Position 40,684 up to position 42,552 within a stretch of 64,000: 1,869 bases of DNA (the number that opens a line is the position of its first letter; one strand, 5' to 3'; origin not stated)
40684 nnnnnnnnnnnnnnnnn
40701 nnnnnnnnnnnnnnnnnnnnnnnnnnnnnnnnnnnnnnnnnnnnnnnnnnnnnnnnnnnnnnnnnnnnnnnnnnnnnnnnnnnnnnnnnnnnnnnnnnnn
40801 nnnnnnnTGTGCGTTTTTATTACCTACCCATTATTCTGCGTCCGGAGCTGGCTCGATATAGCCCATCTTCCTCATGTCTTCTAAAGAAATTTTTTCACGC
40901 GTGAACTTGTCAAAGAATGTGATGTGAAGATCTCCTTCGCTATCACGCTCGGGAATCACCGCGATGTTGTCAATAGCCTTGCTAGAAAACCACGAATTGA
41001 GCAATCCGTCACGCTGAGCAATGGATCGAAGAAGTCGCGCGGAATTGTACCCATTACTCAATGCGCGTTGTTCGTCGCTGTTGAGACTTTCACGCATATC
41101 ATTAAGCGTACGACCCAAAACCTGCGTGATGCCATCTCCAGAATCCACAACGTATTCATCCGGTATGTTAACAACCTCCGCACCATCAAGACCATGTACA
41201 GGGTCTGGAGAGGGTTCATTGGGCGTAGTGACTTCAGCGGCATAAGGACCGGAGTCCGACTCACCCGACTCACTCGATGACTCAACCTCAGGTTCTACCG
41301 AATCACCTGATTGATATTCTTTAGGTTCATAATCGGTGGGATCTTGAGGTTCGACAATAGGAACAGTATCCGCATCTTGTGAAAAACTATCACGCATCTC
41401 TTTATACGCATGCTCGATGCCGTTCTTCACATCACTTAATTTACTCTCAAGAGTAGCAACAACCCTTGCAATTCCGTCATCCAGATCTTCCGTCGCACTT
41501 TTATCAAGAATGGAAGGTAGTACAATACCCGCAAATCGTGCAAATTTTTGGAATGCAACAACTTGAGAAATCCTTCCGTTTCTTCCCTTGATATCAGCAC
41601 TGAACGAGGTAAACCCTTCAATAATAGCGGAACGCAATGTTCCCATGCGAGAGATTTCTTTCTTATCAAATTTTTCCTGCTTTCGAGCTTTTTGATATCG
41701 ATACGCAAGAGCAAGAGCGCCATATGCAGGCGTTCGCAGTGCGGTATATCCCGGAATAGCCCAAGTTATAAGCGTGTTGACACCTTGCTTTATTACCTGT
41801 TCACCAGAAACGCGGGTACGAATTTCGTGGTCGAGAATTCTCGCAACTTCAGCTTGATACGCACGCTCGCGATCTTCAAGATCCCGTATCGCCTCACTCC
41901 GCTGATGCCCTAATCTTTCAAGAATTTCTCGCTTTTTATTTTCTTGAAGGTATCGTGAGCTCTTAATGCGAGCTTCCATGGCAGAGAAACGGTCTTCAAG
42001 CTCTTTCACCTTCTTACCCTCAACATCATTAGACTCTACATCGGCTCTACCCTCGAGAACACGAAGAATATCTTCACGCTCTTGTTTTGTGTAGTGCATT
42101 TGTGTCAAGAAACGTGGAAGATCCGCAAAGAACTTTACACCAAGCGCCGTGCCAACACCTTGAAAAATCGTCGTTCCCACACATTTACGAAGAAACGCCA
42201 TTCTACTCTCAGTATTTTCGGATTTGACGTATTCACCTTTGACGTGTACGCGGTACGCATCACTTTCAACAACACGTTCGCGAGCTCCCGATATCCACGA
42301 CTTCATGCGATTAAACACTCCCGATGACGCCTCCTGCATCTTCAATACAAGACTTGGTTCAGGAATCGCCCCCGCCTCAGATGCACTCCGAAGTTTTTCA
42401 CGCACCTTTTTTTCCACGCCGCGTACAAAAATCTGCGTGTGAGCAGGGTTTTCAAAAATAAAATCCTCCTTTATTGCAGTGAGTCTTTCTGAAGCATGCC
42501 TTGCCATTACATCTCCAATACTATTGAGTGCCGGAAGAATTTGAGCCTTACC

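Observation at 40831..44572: Giant acidic internal-repeat protein with a small helical partner, convergent on topA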

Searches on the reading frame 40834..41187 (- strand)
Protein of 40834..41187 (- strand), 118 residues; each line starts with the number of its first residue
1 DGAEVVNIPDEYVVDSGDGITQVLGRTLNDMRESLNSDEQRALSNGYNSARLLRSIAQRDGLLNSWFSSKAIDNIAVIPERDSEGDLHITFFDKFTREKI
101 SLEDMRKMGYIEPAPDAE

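Call 48: search_solved_structures(query=A4, max_evalue=10)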
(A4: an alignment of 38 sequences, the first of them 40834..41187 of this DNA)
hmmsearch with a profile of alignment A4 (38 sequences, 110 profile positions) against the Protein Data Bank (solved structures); distinct sequences matched with E-value up to 10: 5.
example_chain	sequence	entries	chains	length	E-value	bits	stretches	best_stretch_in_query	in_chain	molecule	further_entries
7tbi_N1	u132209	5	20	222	0.15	15.3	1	29-86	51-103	Nup57 | NUP58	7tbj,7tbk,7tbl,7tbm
2gu3_A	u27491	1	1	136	0.15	15.2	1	34-96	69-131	YpmB protein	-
5cws_D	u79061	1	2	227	0.15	15.2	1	29-86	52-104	Nucleoporin NUP49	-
8rd8_XE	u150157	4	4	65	0.65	13.2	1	44-81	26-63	Large ribosomal subunit protein uL29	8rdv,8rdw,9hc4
2xit_A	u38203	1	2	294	0.71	13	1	38-78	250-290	MIPZ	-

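Call 54: predict_structure(alignment_id=A4)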
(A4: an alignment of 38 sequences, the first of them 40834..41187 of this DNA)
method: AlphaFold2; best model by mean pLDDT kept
length: 118 residues; sequences in the alignment: 38
mean_pLDDT: 95.7   pTM: 0.85
mean pLDDT of the five models: 95.7, 95.1, 94.8, 94.8, 94.6
residues with pLDDT >= 90: 109; 70-90: 7; 50-70: 2; < 50: 0
segments of 3 or more residues with pLDDT < 50: none
pLDDT, mean of each block of 10 residues (from residue 1): 85 97 98 97 98 98 97 98 97 97 98 88
secondary structure, 60 per line:
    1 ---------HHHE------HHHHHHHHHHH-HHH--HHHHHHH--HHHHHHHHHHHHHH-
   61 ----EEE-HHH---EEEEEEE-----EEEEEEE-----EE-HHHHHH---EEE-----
elements in order: H20-30 H37-43 H46-59 E65-67 E75-81 E87-93 H102-107 E111-113

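Call 63: fold_search(model_id=the predicted structure, library=viral)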
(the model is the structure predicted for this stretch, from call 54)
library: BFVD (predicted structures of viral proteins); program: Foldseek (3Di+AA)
matches with E <= 10: 1025; with E <= 0.001: 0
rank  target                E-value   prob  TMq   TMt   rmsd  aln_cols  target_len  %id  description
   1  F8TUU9                2.4e-02  0.85  0.28  0.21   6.7        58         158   19  (no name in the UniProt tables at hand)
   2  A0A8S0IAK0            4.3e-02  0.38  0.27  0.23  11.5       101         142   15  (no name in the UniProt tables at hand)
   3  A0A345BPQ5            7.7e-02  0.28  0.21  0.19  13.1        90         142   18  (no name in the UniProt tables at hand)
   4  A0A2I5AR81            1.0e-01  0.54  0.25  0.34   7.5        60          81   17  Uncharacterized protein [Gluconobacter phage GC1]
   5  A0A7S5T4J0            1.3e-01  0.10  0.20  0.04  18.6       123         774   15  (no name in the UniProt tables at hand)
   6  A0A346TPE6            1.7e-01  0.35  0.23  0.30  11.3        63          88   11  ORF9 [Mythimna unipuncta nucleopolyhedrovirus]
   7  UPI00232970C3         1.8e-01  0.54  0.24  0.49   6.7        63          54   14  (no name look-up for this kind of identifier)
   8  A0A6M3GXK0            1.8e-01  0.11  0.22  0.07  12.8       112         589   12  L protein (Fragment) [Cytorhabdovirus sp.]
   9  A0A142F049            1.9e-01  0.20  0.19  0.28  12.6        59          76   27  (no name in the UniProt tables at hand)
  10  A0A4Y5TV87            2.1e-01  0.21  0.26  0.20   9.7       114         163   13  Alpha/beta hydrolase [Vibrio phage VAP7]
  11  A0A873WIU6            2.3e-01  0.33  0.26  0.27   6.5        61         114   13  (no name in the UniProt tables at hand)
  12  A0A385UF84            2.3e-01  0.28  0.24  0.26  11.2        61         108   16  Uncharacterized protein [Microbacterium phage OneinaGillian]
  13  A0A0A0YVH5            2.4e-01  0.28  0.27  0.30   7.8        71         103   11  Uncharacterized protein [Citrobacter phage Moon]
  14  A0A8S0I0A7            2.4e-01  0.08  0.19  0.18  14.0       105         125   17  (no name in the UniProt tables at hand)
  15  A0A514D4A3            2.8e-01  0.18  0.20  0.32  11.9        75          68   16  Uncharacterized protein [Leviviridae sp.]
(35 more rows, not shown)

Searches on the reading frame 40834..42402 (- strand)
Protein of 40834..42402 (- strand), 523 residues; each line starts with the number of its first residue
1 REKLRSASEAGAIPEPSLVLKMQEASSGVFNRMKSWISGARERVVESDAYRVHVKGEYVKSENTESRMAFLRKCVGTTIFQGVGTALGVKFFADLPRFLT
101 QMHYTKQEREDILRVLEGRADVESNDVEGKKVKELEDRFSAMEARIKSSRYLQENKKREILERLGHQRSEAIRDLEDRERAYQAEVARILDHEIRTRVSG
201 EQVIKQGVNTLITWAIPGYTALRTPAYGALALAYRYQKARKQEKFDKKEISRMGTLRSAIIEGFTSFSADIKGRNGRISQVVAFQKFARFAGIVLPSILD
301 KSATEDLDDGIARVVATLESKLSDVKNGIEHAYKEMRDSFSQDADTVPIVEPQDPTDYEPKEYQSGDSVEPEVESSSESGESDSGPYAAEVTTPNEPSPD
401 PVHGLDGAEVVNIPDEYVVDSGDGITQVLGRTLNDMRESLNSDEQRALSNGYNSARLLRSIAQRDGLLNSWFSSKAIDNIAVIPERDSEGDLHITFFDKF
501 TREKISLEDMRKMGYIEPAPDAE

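Call 35: search_solved_structures(query=A2, max_evalue=10)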
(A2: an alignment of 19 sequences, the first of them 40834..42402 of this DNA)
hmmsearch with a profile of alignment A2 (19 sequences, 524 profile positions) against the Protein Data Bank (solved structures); distinct sequences matched with E-value up to 10: 2.
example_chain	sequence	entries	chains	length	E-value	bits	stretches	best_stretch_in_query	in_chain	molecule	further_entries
7q3o_K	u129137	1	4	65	0.61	12.5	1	128-168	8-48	Homeobox protein CDX-1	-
5lux_K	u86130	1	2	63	0.69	12.3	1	130-168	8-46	Homeobox protein CDX-1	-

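Call 38: predict_structure(alignment_id=A2)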
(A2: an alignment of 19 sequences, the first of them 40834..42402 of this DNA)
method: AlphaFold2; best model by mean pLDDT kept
length: 523 residues; sequences in the alignment: 19
mean_pLDDT: 65.9   pTM: 0.34
mean pLDDT of the five models: 65.9, 61.9, 58.8, 58.0, 54.3
residues with pLDDT >= 90: 119; 70-90: 94; 50-70: 177; < 50: 133
segments of 3 or more residues with pLDDT < 50: 1-26, 123-125, 291-315, 343-409
pLDDT, mean of each block of 10 residues (from residue 1): 40 39 47 69 69 66 54 52 62 70 75 69 54 83 91 88 91 82 75 67 72 67 67 67 60 60 60 59 55 40 40 48 52 58 45 38 31 33 36 34 38 89 92 93 92 94 94 95 93 95 94 91 60
secondary structure, 60 per line:
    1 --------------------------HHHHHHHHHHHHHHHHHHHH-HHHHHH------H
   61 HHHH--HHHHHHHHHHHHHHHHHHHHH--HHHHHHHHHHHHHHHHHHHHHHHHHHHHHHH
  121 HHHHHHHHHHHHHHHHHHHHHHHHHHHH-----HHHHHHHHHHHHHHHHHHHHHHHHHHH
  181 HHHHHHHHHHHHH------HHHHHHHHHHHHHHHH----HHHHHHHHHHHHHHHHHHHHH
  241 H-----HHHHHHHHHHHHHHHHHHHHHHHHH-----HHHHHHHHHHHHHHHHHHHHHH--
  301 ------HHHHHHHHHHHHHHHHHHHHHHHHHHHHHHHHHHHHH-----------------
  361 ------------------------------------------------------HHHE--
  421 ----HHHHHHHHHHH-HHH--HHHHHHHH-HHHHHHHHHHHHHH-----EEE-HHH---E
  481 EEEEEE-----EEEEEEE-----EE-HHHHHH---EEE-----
elements in order: H27-46 H48-53 H60-64 H67-87 H90-148 H154-193 H200-215 H220-241 H247-271 H277-298 H307-343 H425-435 H442-449 H451-464 E470-472 E480-486 E492-498 H507-512 E516-518

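Call 41: fold_search(model_id=the predicted structure, library=pdb)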
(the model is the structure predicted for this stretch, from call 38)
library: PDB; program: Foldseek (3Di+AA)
matches with E <= 10: 87; with E <= 0.001: 0
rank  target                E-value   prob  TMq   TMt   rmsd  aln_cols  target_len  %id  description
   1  9e5c_4w               3.1e-01  0.47  0.14  0.14  32.2       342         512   17  Cryo-EM structure of 96 nm repeat of microtubule doublet from T. brucei flagellum (released 2025-03-12)
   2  8ubu_A                1.0e+00  0.12  0.10  0.10  21.0       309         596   13  Cryo-EM structure of dimeric SCF-FBXL17-BACH1BTB E3 ligase complex close conformation (released 2024-11-06)
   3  8ubu_H                1.0e+00  0.12  0.10  0.10  21.0       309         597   13  Cryo-EM structure of dimeric SCF-FBXL17-BACH1BTB E3 ligase complex close conformation (released 2024-11-06)
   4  4tql_A                1.2e+00  0.20  0.12  0.24  32.6       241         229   15  Computationally designed three helix bundle (released 2014-10-15)
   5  9dze_a                1.3e+00  0.12  0.10  0.16  24.4       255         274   16  Computationally Designed Bifaceted Protein Nanomaterial pD5-14 (released 2024-10-30)
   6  9jih_A                1.3e+00  0.11  0.10  0.18  41.1       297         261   13  Crystal structure of BAR domain of ACAP4 (released 2026-01-14)
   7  3vkg_B                1.3e+00  0.08  0.10  0.03  34.5       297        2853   13  X-ray structure of an MTBD truncation mutant of dynein motor domain (released 2012-03-14)
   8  8q72_E                1.7e+00  0.02  0.07  0.08  39.6       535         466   12  E. coli plasmid-borne JetABCD(E248A) core in a cleavage-competent state (released 2024-01-31)
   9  5m35_A                1.9e+00  0.10  0.11  0.20  25.4       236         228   13  The molecular tweezer CLR01 stabilizes a disordered protein-protein interface (released 2017-11-15)
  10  3vkg_A                2.0e+00  0.11  0.12  0.03  36.3       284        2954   11  X-ray structure of an MTBD truncation mutant of dynein motor domain (released 2012-03-14)
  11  2wh0_D                2.8e+00  0.07  0.09  0.17  25.3       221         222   16  Recognition of an intrachain tandem 14-3-3 binding site within protein kinase C epsilon (released 2009-08-18)
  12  8dit_C                2.9e+00  0.06  0.11  0.09  26.6       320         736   12  Cryo-EM structure of a HOPS core complex containing Vps33, Vps16, and Vps18 (released 2022-08-31)
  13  5hf3_A                3.2e+00  0.06  0.09  0.15  25.3       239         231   13  Crystal structure of C-terminal modified Tau peptide-hybrid 201D with 14-3-3sigma (released 2016-01-27)
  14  7f3t_A                3.2e+00  0.06  0.10  0.15  25.1       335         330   12  Cryo-EM structure of human TMEM120A in the CoASH-bound state (released 2021-06-30)
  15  6fi4_A                3.4e+00  0.04  0.09  0.15  25.1       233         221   14  Crystal structure of C-terminal modified Tau peptide-hybrid 3.2e with 14-3-3sigma (released 2018-05-16)
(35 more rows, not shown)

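Call 64: find_homologous_proteins(query=A2, max_evalue=0.00001)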
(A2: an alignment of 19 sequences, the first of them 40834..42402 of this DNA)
Query A2 (19 sequences): 8000 candidates shared short words with the query, none scored E <= 0.00001.
